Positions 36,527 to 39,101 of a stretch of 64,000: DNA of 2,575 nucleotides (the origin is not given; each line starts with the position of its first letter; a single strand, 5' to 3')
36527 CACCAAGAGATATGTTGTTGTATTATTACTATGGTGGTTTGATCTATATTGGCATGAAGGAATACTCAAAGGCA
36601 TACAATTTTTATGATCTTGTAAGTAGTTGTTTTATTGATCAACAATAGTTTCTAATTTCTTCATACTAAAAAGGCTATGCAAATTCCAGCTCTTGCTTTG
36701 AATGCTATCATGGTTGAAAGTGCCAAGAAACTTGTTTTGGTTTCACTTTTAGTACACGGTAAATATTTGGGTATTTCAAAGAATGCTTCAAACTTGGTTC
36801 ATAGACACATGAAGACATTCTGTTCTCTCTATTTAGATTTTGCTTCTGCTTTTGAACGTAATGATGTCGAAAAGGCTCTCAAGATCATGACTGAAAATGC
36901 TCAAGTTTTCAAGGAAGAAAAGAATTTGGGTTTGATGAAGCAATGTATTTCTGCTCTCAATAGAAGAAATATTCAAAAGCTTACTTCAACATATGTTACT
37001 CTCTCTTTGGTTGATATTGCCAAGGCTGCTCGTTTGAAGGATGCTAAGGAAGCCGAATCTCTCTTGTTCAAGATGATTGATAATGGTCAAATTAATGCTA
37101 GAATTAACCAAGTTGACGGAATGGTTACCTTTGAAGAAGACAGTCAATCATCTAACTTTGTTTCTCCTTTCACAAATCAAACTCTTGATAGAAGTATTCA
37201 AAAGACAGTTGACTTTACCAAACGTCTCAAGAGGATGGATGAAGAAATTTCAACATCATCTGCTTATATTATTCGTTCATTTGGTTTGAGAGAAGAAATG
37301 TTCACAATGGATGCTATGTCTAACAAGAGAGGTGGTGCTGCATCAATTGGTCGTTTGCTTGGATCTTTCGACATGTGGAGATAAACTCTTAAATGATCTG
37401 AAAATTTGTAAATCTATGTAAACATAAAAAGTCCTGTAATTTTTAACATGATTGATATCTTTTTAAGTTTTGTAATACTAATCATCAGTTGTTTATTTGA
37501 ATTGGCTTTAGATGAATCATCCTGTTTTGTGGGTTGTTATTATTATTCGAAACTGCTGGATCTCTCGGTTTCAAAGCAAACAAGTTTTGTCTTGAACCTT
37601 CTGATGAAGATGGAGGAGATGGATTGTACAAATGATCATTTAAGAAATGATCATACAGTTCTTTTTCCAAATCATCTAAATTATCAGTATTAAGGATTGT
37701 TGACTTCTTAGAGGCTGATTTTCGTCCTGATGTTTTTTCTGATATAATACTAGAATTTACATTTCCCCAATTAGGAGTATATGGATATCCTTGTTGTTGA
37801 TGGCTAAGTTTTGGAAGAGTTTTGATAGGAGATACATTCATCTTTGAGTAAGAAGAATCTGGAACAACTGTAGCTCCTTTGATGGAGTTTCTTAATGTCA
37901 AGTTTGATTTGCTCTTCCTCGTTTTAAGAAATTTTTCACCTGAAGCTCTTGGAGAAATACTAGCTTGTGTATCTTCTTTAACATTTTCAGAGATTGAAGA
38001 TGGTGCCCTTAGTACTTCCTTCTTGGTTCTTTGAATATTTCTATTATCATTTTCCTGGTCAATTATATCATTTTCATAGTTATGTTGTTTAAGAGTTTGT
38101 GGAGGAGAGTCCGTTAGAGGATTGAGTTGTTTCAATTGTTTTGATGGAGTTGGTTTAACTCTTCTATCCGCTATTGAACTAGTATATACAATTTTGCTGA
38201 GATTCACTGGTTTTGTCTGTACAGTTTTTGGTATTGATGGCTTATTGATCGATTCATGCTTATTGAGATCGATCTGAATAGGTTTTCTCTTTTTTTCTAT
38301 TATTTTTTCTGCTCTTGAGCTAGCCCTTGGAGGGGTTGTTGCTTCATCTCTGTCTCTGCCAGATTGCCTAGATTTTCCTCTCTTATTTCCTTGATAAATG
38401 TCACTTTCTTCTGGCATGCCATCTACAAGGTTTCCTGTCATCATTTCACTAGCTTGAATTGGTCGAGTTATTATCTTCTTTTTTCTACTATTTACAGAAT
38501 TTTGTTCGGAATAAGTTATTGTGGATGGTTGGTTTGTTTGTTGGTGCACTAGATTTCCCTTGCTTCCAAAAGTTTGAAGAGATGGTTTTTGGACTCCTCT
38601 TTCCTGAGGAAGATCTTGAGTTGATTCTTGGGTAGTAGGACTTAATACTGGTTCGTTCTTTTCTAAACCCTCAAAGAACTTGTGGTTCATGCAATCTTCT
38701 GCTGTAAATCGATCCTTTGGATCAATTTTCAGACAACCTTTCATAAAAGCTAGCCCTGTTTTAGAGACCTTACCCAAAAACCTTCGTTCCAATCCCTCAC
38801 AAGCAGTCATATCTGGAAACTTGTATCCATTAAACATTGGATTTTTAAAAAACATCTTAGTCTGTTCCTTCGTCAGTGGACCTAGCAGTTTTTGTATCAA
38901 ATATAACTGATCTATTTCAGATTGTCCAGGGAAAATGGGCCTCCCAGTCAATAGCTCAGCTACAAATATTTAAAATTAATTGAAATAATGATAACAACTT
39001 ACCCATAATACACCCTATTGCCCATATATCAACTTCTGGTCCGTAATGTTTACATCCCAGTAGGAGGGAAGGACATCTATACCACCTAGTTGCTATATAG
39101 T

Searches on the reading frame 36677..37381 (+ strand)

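Call 50: search_protein_families(library=pfam, proteins=[window:36677-37381:+], max_evalue=0.001)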
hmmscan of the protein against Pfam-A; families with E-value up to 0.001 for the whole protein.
window:36677-37381:+ (235 aa): 2 families
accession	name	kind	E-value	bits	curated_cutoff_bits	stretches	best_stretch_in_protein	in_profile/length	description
PF01399.33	PCI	-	1.1e-14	54.8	22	1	73-154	3-84/84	PCI domain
PF22788.2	COP9_hel_rpt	-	1.7e-07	31.5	27.2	1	3-41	194-232/232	COP9 signalosome complex subunit 3, N-terminal helical repeats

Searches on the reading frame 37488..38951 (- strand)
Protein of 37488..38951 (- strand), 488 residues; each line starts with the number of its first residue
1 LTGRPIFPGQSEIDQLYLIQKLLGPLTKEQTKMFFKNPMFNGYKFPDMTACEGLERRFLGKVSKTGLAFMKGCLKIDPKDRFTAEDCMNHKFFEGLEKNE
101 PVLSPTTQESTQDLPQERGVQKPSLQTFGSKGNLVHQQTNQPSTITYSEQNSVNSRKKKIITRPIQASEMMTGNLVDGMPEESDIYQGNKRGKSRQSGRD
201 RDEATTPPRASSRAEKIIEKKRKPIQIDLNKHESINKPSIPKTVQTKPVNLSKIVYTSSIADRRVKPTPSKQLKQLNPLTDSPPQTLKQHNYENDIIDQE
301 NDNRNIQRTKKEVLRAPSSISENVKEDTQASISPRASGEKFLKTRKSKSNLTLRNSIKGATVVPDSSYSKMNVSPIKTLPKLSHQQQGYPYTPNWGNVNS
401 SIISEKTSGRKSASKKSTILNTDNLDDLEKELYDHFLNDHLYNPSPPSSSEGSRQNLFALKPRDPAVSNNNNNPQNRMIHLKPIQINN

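Call 50: search_protein_families(library=pfam, proteins=[window:37488-38951:-], max_evalue=0.001)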
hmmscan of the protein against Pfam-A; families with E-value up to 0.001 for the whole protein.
window:37488-38951:- (488 aa): 1 family
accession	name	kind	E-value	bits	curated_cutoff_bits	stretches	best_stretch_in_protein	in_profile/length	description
PF00069.31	Pkinase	-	9.4e-06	25.6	31.7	1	1-93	191-263/263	Protein kinase domain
